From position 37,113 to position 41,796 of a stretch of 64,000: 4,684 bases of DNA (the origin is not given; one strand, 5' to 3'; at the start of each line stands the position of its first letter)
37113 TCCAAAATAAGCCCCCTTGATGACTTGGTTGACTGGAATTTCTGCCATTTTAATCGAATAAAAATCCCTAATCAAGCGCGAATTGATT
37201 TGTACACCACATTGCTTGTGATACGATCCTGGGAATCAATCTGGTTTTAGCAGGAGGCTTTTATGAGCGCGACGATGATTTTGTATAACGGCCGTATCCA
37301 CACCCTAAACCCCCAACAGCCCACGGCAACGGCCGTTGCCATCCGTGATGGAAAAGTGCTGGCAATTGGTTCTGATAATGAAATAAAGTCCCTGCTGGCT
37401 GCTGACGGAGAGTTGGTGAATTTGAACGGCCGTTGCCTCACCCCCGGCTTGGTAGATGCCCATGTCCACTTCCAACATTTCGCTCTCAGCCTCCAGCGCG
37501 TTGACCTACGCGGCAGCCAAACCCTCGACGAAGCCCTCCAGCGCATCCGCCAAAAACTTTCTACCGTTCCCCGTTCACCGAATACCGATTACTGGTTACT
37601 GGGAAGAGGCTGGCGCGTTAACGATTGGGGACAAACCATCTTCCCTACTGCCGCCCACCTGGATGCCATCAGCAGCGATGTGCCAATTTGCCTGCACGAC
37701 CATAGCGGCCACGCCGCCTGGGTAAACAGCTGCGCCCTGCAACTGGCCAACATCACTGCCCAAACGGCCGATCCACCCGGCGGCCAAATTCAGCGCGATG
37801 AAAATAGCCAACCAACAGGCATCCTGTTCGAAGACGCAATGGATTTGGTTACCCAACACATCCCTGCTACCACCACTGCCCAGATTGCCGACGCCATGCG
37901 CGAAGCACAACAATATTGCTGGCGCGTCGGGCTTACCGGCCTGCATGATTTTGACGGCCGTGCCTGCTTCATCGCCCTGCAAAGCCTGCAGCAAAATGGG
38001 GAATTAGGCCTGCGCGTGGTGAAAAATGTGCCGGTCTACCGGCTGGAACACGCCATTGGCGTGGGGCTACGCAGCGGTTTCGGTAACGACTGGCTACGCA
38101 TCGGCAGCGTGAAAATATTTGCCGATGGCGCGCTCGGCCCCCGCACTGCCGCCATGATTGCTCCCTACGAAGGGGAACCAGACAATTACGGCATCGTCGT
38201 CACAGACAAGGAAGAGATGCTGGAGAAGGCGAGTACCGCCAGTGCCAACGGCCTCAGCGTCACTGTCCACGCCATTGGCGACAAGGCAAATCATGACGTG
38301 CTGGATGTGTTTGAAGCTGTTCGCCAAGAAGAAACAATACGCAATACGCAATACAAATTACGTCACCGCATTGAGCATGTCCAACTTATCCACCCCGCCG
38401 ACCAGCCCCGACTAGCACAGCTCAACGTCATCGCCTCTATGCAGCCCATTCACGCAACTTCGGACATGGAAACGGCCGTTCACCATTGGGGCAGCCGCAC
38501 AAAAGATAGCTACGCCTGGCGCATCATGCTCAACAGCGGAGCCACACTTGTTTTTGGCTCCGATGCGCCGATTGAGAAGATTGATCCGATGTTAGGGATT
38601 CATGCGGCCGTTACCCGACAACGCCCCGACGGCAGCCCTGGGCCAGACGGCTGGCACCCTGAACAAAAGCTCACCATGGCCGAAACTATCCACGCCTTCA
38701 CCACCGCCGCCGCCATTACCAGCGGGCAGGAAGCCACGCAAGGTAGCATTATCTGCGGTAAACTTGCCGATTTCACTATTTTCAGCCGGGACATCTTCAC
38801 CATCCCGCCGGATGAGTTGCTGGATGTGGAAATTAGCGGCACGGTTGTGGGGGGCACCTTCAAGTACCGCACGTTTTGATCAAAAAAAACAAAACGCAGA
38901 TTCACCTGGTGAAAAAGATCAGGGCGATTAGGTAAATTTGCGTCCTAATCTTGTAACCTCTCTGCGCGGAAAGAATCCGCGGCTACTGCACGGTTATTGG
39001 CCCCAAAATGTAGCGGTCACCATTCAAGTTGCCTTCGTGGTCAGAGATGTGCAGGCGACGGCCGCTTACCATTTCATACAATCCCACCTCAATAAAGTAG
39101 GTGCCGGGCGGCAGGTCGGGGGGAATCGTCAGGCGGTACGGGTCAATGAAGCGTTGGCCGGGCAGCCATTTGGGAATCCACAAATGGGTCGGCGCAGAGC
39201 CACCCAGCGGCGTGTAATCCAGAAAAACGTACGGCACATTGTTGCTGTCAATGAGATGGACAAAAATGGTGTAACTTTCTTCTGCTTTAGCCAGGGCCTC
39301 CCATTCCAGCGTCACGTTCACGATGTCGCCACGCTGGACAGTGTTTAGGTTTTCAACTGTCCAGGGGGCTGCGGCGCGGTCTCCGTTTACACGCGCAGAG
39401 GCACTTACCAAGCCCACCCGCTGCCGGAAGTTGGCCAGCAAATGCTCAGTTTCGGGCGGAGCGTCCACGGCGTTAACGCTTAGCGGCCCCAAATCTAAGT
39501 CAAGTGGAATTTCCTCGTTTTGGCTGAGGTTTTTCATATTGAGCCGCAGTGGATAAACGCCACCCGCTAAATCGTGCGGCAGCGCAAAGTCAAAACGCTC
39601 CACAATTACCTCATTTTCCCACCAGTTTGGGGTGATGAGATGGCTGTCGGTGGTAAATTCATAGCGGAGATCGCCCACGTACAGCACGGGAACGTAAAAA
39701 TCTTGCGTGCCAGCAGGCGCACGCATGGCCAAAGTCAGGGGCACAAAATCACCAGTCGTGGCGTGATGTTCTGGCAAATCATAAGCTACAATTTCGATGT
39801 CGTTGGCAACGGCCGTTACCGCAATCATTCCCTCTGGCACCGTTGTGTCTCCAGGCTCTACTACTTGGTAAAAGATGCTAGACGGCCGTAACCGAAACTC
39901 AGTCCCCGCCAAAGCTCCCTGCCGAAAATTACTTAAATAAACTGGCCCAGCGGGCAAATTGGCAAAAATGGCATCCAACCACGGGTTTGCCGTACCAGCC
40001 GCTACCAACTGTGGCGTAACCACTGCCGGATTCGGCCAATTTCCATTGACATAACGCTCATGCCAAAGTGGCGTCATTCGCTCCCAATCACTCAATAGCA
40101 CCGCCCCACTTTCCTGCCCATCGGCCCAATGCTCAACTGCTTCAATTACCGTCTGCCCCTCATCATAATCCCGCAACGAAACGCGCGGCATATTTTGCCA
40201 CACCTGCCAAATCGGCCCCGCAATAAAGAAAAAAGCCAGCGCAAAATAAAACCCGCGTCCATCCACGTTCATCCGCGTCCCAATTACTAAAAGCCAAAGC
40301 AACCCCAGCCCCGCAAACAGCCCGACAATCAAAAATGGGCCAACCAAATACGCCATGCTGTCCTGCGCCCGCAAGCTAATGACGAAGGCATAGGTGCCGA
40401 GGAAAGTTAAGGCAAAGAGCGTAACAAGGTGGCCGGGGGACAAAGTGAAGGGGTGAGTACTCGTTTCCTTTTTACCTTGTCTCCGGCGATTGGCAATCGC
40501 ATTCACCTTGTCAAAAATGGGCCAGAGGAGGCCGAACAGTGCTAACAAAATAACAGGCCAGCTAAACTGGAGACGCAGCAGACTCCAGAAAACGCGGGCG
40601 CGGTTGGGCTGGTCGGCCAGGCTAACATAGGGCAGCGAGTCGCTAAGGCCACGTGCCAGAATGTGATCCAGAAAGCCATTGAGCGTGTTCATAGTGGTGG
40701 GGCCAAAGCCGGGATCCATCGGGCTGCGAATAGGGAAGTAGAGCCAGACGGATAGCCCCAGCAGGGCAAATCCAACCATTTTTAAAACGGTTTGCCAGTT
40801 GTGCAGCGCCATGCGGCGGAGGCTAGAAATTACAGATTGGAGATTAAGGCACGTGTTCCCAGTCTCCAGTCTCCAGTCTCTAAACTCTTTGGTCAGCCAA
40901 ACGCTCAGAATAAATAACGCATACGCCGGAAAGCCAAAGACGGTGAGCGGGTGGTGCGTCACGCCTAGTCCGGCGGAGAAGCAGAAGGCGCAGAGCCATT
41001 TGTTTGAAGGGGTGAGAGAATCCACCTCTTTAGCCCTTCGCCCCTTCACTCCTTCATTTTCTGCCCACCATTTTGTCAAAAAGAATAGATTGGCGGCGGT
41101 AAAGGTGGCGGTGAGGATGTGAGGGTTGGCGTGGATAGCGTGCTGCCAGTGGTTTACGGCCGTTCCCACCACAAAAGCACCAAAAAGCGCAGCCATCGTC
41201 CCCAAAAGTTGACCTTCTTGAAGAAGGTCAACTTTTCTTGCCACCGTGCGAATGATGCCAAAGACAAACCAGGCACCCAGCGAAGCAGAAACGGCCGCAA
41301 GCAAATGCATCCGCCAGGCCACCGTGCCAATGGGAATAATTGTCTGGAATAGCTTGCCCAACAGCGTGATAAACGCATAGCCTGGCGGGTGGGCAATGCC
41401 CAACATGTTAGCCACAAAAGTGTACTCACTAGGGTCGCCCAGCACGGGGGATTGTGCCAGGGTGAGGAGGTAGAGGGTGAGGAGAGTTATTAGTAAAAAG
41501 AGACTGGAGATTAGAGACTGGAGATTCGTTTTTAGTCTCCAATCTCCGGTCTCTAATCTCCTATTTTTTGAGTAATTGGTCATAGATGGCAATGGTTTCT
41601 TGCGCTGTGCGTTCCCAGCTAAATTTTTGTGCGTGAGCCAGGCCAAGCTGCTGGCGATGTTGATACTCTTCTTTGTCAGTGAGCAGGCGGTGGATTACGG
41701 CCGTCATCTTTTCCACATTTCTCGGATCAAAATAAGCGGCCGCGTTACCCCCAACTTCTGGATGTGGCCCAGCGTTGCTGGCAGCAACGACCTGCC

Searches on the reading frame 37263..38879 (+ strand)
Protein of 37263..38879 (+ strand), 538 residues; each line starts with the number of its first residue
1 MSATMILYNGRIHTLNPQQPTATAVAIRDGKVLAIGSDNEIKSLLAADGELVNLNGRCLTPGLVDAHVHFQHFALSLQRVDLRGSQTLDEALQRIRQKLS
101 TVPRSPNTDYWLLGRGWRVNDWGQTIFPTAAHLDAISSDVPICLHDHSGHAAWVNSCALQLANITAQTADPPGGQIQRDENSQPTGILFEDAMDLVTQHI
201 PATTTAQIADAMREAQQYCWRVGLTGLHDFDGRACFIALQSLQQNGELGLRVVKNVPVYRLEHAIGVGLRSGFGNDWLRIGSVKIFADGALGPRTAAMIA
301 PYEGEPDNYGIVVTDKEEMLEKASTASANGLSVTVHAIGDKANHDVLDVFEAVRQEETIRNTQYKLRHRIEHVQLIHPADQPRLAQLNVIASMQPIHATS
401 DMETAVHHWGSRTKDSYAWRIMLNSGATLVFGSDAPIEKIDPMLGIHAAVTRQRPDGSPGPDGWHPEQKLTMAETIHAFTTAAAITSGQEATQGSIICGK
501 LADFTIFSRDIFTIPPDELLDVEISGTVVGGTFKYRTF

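Call 78: search_protein_families(library=pfam, proteins=[window:37263-38879:+])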
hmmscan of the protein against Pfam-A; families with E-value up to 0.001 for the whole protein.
window:37263-38879:+ (538 aa): 2 families
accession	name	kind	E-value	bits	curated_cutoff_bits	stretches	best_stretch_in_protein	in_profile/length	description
PF07969.17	Amidohydro_3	-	4.7e-98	330.1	29.7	1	50-532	1-469/472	Amidohydrolase family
PF01979.26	Amidohydro_1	-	4.7e-13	49.5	25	1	314-528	132-344/345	Amidohydrolase family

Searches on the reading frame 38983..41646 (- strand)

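Call 6: search_protein_families(library=pfam, proteins=[window:38983-41646:-])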
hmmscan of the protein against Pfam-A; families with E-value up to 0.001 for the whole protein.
window:38983-41646:- (887 aa): 2 families
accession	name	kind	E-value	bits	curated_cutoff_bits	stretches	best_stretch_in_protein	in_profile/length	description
PF11028.14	TMEM260-like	-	5.5e-25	88.6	24.2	1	71-247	1-171/179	Protein O-mannosyl-transferase TMEM260-like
PF14524.12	Wzt_C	-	0.00099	19.5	30.4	0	766-856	24-105/143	Wzt C-terminal domain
